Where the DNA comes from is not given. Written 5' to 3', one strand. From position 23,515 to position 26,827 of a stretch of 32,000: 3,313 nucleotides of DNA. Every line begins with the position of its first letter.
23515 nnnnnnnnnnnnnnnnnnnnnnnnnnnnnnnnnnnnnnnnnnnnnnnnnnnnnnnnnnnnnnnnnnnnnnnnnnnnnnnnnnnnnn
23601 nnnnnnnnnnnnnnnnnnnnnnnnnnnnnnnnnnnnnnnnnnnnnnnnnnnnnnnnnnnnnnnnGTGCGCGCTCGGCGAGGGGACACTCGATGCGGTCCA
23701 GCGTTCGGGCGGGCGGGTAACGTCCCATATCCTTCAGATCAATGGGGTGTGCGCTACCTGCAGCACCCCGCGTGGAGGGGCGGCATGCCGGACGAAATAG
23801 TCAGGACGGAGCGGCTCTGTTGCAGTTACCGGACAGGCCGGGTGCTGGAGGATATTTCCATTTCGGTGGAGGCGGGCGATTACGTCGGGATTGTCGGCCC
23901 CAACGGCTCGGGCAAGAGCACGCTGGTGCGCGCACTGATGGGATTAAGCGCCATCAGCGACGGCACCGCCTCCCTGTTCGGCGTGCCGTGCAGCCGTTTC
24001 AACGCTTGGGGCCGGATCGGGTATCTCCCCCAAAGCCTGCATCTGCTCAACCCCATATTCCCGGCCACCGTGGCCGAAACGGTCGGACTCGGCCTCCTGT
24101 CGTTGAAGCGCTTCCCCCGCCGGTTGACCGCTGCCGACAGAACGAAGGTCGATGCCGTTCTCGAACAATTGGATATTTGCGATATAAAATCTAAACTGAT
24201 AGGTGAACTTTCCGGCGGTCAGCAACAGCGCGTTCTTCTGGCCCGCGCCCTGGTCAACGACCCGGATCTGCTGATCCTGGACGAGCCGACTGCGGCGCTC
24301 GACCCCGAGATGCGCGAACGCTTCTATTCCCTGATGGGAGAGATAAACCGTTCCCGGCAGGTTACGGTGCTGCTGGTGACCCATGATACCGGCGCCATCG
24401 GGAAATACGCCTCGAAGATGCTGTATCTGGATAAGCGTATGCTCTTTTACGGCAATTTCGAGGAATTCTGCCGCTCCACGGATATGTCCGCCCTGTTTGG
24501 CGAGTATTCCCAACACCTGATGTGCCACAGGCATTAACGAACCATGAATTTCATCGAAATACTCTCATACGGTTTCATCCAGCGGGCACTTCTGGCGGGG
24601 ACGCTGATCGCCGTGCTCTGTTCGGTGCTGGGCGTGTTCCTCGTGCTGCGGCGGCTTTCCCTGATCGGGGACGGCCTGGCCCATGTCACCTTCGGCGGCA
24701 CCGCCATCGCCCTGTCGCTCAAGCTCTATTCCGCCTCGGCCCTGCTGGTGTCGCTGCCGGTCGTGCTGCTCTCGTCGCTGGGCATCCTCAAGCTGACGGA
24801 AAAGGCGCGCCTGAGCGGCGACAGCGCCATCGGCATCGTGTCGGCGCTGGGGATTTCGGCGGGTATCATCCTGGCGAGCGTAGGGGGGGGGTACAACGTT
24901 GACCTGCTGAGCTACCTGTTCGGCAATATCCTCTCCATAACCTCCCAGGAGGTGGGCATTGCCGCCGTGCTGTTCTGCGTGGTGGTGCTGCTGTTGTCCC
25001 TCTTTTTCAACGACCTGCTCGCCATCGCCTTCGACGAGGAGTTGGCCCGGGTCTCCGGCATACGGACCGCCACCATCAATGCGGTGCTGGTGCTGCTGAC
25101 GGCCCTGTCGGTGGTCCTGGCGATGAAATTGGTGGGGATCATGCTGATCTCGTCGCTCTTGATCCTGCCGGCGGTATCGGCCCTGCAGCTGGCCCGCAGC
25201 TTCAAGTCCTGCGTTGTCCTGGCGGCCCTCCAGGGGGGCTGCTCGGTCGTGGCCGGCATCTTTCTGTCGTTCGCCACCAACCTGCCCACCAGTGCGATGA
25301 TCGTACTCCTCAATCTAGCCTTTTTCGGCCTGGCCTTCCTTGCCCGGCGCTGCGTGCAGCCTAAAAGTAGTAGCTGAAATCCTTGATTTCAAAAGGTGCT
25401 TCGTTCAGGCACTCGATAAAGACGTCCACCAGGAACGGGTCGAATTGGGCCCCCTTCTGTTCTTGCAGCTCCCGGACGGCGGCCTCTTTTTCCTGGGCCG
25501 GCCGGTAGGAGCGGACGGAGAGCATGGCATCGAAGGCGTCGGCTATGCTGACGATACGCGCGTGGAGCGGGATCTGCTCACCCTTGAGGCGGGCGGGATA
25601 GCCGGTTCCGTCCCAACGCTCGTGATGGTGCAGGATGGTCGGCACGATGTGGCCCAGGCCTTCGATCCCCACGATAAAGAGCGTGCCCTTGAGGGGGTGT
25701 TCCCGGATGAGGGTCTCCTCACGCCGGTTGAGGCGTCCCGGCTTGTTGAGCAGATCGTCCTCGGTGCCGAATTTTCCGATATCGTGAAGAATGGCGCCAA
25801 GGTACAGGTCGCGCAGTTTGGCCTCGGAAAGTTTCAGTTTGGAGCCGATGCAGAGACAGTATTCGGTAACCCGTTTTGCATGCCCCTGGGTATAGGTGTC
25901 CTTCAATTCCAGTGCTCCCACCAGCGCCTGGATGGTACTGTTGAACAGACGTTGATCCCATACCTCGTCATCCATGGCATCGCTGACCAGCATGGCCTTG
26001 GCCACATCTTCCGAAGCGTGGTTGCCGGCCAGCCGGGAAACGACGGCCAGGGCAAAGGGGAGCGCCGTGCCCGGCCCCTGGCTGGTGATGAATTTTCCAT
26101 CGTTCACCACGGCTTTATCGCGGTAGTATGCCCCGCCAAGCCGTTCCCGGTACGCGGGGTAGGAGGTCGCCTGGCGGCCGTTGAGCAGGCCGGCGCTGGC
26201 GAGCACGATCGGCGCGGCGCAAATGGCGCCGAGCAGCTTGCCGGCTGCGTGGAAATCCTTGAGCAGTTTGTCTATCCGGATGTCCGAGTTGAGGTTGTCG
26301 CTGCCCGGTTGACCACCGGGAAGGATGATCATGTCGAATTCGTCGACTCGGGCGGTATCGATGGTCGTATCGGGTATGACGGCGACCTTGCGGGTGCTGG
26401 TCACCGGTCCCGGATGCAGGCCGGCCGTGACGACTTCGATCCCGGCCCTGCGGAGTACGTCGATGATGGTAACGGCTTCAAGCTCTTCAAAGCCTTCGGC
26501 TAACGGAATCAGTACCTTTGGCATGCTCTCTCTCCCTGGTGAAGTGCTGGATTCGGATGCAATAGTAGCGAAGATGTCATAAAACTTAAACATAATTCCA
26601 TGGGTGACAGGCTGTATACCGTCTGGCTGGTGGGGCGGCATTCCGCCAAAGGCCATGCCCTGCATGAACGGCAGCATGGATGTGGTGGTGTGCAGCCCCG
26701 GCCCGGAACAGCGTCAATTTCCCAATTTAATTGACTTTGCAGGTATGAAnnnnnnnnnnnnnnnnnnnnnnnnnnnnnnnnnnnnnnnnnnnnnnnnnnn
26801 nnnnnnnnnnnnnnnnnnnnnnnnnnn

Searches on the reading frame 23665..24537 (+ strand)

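Call 46: search_protein_families(library=pfam, proteins=[window:23665-24537:+], max_evalue=0.00001)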
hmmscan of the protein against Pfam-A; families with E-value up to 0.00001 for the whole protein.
window:23665-24537:+ (290 aa): 3 families
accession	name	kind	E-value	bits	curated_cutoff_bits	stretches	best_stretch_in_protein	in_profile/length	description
PF00005.33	ABC_tran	-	2.8e-30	106.1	25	1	61-210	1-137/137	ABC transporter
PF13304.12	AAA_21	-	7.2e-15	56.3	27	1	182-243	238-301/304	AAA domain, putative AbiEii toxin, Type IV TA system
PF02463.25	SMC_N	-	6.5e-09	36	40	0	181-241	136-200/220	RecF/RecN/SMC N terminal domain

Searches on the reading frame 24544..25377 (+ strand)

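Call 46: search_protein_families(library=pfam, proteins=[window:24544-25377:+], max_evalue=0.00001)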
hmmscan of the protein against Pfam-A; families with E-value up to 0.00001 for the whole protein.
window:24544-25377:+ (277 aa): 1 family
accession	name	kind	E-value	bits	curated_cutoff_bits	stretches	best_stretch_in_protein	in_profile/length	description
PF00950.22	ABC-3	-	4.3e-64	217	20.1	1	9-266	2-256/258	ABC 3 transport family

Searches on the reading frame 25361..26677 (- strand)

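Call 46: search_protein_families(library=pfam, proteins=[window:25361-26677:-], max_evalue=0.00001)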
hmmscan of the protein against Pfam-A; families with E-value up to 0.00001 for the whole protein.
window:25361-26677:- (438 aa): 3 families
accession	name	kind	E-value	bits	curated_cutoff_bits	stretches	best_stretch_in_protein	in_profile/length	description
PF01965.30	DJ-1_PfpI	-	2.4e-49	167.8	26.6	1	54-214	2-164/165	DJ-1/PfpI family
PF13487.12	HD_5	-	7.7e-36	123.8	27.2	1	254-414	5-168/170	HD domain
PF01966.28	HD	-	7.8e-19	68.5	22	1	265-385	3-116/116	HD domain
